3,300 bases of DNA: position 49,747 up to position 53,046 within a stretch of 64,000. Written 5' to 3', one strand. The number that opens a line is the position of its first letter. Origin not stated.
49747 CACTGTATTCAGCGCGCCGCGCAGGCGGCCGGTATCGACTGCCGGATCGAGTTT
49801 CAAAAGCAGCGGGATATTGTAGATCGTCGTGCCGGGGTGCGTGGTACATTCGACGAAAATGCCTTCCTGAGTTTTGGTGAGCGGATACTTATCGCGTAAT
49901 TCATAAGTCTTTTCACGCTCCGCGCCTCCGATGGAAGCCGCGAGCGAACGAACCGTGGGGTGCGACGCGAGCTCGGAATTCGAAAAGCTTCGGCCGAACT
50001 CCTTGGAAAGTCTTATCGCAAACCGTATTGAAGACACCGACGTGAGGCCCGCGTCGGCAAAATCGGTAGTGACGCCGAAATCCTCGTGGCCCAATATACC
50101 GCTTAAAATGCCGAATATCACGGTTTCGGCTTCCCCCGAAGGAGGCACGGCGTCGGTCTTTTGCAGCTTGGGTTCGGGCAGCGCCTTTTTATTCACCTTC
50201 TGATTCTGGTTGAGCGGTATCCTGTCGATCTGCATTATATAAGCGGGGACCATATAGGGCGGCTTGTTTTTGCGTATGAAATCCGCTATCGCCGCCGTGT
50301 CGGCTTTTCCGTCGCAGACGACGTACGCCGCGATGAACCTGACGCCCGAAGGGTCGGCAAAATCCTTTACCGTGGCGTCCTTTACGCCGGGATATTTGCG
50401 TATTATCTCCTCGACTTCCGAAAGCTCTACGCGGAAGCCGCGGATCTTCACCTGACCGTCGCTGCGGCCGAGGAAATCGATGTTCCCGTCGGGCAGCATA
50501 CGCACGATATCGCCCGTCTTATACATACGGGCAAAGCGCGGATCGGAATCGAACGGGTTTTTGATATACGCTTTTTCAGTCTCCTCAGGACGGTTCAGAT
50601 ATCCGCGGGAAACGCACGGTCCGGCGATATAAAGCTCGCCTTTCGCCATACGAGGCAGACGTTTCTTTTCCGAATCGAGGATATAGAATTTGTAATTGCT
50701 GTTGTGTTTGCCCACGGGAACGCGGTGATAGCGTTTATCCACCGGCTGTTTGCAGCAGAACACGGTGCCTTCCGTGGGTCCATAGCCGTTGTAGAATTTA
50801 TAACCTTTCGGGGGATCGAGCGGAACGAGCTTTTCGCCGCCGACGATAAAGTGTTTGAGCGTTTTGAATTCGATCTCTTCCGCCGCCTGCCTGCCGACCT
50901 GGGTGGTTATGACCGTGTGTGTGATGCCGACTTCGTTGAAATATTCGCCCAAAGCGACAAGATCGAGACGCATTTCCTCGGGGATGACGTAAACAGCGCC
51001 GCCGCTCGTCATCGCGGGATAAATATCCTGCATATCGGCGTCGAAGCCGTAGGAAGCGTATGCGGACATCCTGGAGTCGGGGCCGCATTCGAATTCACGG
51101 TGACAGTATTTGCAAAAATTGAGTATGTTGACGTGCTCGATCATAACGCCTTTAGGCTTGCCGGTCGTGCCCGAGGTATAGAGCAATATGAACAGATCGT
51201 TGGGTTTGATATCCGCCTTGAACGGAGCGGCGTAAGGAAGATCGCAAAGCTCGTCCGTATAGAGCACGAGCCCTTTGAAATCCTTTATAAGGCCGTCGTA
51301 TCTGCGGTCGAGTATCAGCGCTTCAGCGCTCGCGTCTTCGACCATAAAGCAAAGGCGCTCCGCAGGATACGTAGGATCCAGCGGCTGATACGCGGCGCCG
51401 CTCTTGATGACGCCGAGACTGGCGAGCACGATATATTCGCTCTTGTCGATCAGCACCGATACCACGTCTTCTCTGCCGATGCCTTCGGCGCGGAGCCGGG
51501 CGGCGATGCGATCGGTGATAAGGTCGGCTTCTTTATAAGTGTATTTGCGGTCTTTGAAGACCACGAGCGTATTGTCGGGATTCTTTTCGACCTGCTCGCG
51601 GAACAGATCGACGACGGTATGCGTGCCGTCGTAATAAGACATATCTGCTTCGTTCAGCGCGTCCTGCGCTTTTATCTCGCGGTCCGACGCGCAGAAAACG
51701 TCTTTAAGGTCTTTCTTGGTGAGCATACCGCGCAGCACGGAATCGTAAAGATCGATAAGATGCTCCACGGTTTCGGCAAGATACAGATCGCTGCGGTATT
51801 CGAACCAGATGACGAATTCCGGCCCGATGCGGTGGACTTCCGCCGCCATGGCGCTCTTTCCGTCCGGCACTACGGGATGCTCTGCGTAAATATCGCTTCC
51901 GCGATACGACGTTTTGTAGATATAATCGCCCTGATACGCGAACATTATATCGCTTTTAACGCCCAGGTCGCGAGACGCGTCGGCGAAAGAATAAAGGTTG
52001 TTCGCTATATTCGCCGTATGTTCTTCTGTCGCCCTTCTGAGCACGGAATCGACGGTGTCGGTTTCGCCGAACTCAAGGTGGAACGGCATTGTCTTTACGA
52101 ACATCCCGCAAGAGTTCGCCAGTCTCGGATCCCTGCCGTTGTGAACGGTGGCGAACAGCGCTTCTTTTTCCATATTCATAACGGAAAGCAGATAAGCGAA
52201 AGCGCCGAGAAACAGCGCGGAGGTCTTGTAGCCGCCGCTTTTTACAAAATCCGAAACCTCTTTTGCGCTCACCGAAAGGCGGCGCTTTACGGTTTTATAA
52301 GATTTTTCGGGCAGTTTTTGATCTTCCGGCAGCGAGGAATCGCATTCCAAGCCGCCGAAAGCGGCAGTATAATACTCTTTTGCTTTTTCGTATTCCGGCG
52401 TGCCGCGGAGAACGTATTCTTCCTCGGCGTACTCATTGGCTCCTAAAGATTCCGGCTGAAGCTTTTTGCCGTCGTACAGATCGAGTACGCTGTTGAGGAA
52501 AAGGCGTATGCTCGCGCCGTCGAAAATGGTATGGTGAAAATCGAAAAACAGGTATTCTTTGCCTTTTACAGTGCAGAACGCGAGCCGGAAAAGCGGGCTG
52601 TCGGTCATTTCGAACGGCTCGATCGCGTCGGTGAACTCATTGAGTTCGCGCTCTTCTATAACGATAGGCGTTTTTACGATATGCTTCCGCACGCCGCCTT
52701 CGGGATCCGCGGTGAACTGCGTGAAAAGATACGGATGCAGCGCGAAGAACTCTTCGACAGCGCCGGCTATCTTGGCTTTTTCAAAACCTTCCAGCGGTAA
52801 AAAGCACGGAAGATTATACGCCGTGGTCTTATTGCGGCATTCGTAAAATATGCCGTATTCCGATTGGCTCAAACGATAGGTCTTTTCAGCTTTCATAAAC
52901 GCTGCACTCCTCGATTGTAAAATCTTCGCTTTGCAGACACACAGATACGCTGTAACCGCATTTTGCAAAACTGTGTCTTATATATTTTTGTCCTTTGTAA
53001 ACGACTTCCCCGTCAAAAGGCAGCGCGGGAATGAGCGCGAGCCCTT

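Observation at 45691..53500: PPTase + dimodular NRPS with starter C domain and terminal reductase: predicted (N-acyl) dipeptide aldehyde / pyrazinone pathway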

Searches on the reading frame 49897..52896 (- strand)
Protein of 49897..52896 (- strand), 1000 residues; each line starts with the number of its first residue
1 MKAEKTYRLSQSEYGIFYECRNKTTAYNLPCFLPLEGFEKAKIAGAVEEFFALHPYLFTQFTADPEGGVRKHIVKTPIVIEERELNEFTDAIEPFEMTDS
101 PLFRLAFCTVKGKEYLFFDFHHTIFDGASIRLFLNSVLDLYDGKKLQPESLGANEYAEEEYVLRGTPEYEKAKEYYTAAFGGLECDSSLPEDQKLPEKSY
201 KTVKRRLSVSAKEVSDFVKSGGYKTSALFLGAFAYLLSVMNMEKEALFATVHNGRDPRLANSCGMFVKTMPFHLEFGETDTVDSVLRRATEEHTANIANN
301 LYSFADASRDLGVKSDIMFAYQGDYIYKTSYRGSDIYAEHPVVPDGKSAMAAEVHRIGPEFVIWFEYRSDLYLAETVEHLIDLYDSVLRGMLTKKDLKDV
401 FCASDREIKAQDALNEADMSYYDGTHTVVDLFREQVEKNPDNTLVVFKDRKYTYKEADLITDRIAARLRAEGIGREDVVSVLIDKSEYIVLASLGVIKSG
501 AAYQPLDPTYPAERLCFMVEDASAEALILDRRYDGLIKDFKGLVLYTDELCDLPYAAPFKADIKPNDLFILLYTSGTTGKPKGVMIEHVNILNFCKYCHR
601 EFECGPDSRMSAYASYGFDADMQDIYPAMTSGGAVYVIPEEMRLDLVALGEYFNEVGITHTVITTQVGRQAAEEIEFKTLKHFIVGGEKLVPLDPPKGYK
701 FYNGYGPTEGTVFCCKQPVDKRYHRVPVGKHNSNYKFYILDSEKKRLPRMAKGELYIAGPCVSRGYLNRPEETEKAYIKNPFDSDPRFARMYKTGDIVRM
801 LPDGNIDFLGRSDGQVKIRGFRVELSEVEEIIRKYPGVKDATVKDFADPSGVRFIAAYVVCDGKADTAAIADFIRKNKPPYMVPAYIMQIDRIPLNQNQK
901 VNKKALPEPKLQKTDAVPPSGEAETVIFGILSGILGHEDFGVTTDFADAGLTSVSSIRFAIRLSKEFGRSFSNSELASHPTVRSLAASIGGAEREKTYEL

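Call 53: search_protein_families(library=pfam, proteins=[window:49897-52896:-], max_evalue=0.01)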
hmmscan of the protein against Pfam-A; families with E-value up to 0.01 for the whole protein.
window:49897-52896:- (1000 aa): 4 families
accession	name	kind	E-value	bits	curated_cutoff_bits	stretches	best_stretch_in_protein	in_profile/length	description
PF00501.34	AMP-binding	-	1.6e-71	241.6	29.9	1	432-767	1-384/384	AMP-binding enzyme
PF00668.25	Condensation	-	2.5e-33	115.9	30.6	1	16-394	16-436/456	Condensation domain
PF00550.31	PP-binding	-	5.2e-11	43.1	20.8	1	929-987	5-65/67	Phosphopantetheine attachment site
PF13193.12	AMP-binding_C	-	1.8e-08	35.6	24.5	1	827-900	1-76/76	AMP-binding enzyme C-terminal domain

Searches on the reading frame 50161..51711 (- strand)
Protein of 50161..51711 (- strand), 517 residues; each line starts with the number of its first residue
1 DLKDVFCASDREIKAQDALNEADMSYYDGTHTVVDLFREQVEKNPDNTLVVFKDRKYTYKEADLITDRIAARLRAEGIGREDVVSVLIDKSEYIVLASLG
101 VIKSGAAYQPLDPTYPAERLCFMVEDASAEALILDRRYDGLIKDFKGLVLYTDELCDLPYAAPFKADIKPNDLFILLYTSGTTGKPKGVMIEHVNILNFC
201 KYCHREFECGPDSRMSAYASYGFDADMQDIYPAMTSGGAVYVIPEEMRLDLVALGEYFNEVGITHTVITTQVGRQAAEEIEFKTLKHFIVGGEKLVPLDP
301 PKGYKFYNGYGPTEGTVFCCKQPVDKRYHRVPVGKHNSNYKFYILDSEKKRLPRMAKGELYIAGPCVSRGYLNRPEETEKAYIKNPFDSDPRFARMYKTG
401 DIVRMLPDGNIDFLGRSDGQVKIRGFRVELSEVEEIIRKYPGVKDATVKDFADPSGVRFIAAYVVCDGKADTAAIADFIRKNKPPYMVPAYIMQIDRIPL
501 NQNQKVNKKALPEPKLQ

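Call 27: search_solved_structures(query=window:50161-51711:-, max_evalue=1e-20, show_alignments=0)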
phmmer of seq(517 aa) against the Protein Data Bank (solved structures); distinct sequences matched with E-value up to 1e-20: 85 (the best 60 are shown).
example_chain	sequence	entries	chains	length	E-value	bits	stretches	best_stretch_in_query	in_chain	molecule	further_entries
6mfy_A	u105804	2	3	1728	5.8e-178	595.7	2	32-514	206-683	Linear gramicidin synthase subunit A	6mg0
6mfz_A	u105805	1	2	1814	6.5e-178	595.6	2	32-514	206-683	Linear gramicidin synthase subunit A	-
9be3_A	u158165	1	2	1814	6.5e-178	595.6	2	32-514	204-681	Linear gramicidin synthase subunit A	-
9be4_A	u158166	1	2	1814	6.5e-178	595.6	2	32-514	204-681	Linear gramicidin synthase subunit A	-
9meh_A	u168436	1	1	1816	6.6e-178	595.6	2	32-514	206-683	Linear gramicidin synthase subunit A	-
5es6_A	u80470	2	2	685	8.3e-100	337.9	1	32-514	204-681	Linear gramicidin synthase subunit A | Linear gramicidin synthetase subunit A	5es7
5es5_A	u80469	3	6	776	1.2e-99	337.4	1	32-514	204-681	Linear gramicidin synthetase subunit A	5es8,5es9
6mfx_A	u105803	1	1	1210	1.6e-99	337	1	32-514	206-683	Linear gramicidin synthase subunit A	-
6mfw_A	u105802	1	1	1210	3.3e-99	335.9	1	32-514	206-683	Linear gramicidin synthase subunit A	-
6ulz_A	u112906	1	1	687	1.4e-98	333.8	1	32-514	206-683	Linear gramicidin synthase subunit A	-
8xjz_C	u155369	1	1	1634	1.6e-95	323.7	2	31-511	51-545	Peptide synthetase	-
4d4g_A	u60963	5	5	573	1.7e-92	313.8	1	31-515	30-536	APNAA1 | APNA A1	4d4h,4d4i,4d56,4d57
9bfd_B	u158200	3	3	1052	3.2e-92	312.9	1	31-515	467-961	Tyrocidine synthase 2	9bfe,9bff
9bfd_A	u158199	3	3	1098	2.2e-90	306.8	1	26-516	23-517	Tyrocidine synthase 1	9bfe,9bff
2vsq_A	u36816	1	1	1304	7.2e-86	291.9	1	32-515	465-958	SURFACTIN SYNTHETASE SUBUNIT 3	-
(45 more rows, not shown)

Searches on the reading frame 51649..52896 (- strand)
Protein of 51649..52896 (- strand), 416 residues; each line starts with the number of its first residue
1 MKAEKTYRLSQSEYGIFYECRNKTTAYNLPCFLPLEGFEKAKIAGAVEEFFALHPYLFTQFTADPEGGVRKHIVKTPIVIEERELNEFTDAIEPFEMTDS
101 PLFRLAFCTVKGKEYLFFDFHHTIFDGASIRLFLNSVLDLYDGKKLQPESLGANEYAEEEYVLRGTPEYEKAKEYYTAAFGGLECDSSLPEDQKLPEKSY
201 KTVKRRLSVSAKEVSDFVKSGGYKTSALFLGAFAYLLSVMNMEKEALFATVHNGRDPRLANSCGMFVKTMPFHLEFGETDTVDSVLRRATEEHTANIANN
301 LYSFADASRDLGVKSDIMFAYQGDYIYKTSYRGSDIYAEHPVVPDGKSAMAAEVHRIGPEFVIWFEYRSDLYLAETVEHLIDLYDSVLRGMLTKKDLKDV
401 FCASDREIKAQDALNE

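Call 44: search_solved_structures(query=window:51649-52896:-, max_evalue=0.001, show_alignments=0)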
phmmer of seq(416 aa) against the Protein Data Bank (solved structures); distinct sequences matched with E-value up to 0.001: 18.
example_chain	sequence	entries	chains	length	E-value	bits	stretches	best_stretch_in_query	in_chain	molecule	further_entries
2jgp_A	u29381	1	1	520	1.2e-12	51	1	22-317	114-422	TYROCIDINE SYNTHETASE 3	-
6mfw_A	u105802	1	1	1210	7.1e-10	41.9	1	86-279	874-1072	Linear gramicidin synthase subunit A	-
6mfx_A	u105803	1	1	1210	7.2e-10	41.9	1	86-279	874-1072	Linear gramicidin synthase subunit A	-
6mfy_A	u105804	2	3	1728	1.3e-09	41.1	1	86-279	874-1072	Linear gramicidin synthase subunit A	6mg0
6mfz_A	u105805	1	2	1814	1.4e-09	41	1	86-279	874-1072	Linear gramicidin synthase subunit A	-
9be3_A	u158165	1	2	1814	1.4e-09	41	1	86-279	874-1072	Linear gramicidin synthase subunit A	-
9be4_A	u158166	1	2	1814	1.4e-09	41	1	86-279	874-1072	Linear gramicidin synthase subunit A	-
9meh_A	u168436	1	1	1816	1.4e-09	41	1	86-279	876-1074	Linear gramicidin synthase subunit A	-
8hlk_A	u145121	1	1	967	1.5e-08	37.6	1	89-302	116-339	Microcystin synthetase B (Fragment)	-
9rde_A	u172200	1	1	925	1.8e-08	37.3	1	90-292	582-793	Bacitracin synthase 3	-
4zxh_A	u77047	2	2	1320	2.7e-07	33.4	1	89-298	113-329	ABBFA_003403 | Tyrocidine synthetase 3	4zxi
8z0q_C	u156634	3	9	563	7.6e-07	32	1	85-320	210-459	Special condensation domain in NRPS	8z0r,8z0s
8xjz_C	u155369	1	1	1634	6.6e-06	28.9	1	12-213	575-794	Peptide synthetase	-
9bfd_B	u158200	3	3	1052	1.1e-05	28.2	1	90-287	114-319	Tyrocidine synthase 2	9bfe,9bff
8qnf_A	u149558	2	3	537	1.4e-05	27.8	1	112-296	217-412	Condensation domain TomBC from the Tomaymycin non-ribosomal peptide synthetase | Tomaymycin non-ribosomal peptide synthetase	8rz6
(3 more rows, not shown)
